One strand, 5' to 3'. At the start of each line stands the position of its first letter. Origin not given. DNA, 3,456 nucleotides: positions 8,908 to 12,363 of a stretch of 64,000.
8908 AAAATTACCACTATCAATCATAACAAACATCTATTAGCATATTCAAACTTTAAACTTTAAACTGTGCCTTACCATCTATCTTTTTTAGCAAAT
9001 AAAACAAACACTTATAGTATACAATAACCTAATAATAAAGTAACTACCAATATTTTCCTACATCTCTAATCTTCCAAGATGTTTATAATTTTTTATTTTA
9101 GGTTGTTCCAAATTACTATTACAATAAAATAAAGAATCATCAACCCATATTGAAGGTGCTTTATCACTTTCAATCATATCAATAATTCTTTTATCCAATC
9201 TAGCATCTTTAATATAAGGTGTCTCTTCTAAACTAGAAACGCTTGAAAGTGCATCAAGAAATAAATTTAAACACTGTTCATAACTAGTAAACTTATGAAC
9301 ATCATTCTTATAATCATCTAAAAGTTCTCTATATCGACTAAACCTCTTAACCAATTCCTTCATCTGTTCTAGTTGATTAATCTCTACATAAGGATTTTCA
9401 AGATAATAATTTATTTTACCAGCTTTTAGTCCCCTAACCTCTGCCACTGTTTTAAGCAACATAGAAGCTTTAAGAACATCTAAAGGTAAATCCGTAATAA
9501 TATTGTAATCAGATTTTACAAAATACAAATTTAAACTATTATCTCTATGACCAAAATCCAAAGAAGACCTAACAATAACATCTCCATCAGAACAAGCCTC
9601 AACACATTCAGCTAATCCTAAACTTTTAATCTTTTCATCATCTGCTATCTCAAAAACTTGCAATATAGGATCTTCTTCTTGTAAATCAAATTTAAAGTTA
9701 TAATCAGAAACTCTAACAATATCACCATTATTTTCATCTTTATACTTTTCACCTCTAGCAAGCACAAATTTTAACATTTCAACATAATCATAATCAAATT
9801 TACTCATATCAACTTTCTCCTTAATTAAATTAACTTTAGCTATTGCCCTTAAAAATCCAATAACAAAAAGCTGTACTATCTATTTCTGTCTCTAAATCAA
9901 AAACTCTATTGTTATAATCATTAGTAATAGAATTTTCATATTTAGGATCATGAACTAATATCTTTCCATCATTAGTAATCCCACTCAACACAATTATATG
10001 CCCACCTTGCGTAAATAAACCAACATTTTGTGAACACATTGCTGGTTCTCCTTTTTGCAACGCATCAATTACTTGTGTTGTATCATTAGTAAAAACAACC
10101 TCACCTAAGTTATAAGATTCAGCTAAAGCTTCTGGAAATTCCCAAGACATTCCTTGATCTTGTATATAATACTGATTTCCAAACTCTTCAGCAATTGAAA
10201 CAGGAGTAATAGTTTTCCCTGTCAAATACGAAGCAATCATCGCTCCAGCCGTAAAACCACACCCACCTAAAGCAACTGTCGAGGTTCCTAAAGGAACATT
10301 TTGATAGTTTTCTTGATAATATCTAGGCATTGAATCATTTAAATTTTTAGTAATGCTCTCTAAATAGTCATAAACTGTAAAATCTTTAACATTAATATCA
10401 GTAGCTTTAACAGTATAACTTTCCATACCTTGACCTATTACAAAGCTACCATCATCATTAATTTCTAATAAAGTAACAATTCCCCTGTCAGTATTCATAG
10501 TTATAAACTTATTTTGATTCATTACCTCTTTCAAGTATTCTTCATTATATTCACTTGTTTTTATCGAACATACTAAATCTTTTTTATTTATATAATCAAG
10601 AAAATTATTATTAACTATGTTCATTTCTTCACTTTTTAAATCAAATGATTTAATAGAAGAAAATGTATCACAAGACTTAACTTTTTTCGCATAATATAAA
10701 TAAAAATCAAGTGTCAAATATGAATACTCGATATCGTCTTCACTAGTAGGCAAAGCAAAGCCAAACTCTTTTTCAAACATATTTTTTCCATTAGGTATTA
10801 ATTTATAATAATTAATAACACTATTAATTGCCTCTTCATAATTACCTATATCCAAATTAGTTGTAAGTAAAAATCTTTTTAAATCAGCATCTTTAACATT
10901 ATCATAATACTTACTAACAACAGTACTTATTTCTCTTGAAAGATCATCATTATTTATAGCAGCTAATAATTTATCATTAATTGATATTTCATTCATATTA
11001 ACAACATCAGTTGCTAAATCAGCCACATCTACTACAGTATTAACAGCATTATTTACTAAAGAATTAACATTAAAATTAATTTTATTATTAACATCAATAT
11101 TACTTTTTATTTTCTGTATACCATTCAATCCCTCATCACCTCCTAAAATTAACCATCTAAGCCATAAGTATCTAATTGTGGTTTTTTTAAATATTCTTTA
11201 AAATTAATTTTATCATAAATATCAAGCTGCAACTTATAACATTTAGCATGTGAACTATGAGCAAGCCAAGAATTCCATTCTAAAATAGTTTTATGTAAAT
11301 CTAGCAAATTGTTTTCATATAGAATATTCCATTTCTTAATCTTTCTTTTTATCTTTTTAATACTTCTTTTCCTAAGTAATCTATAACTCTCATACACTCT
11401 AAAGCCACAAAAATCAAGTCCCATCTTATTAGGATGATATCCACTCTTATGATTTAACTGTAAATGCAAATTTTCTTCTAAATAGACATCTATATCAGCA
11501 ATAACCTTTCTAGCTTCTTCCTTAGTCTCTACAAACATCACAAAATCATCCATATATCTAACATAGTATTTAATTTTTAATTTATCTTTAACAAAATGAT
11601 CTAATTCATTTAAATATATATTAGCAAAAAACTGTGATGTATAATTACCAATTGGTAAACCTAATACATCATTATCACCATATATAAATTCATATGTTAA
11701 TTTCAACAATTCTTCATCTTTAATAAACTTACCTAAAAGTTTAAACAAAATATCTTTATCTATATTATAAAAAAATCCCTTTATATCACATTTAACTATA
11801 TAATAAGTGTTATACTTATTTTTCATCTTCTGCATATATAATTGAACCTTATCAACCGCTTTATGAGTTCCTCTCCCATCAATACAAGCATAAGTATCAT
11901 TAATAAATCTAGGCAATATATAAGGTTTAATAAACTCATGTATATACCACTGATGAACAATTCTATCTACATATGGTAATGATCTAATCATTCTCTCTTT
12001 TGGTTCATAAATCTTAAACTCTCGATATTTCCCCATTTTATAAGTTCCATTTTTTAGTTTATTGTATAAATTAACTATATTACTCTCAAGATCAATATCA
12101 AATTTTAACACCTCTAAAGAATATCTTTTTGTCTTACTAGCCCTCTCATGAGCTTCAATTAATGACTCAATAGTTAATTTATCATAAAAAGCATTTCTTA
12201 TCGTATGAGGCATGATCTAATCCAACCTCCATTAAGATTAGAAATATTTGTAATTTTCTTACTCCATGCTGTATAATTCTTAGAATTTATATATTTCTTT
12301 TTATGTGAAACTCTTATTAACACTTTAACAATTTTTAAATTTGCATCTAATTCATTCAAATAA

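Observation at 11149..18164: Complete DGR with a clean adenine-mutagenesis signature (15 of 15 TR/VR differences at TR adenines)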

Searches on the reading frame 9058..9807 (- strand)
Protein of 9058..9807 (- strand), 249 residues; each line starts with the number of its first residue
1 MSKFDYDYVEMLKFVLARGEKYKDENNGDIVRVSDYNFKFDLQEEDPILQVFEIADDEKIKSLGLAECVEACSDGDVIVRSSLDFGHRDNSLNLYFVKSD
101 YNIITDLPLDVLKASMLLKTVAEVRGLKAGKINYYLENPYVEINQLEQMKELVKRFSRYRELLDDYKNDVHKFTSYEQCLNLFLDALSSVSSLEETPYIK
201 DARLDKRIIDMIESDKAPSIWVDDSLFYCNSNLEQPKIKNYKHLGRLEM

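Call 8: search_protein_families(library=pfam, proteins=[window:9058-9807:-], max_evalue=0.01)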
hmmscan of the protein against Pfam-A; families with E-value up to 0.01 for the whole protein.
window:9058-9807:- (249 aa): 1 family
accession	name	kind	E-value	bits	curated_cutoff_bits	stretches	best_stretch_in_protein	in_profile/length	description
PF00303.24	Thymidylat_synt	-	8.5e-08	32.1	24.3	1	89-158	158-227/266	Thymidylate synthase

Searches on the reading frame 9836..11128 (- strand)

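Call 8: search_protein_families(library=pfam, proteins=[window:9836-11128:-], max_evalue=0.01)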
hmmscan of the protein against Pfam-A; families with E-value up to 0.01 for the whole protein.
window:9836-11128:- (430 aa): 2 families
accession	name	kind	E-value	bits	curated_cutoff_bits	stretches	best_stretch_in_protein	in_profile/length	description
PF13529.12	Peptidase_C39_2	-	2.2e-16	61.2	24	1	268-395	4-142/143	Peptidase_C39 like family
PF12385.14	Peptidase_C70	-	4e-10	40.2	19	1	276-398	5-126/141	Papain-like cysteine protease AvrRpt2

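Call 55: search_protein_families(library=ncbifam, proteins=[window:9836-11128:-], max_evalue=0.01)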
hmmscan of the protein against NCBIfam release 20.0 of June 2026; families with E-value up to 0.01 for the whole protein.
window:9836-11128:- (430 aa): 0 families

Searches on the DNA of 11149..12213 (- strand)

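Call 83: search_rna_families(sources=[L009, L010, L013, L015, L016, L018, L022, L023, L019], threshold=gathering)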
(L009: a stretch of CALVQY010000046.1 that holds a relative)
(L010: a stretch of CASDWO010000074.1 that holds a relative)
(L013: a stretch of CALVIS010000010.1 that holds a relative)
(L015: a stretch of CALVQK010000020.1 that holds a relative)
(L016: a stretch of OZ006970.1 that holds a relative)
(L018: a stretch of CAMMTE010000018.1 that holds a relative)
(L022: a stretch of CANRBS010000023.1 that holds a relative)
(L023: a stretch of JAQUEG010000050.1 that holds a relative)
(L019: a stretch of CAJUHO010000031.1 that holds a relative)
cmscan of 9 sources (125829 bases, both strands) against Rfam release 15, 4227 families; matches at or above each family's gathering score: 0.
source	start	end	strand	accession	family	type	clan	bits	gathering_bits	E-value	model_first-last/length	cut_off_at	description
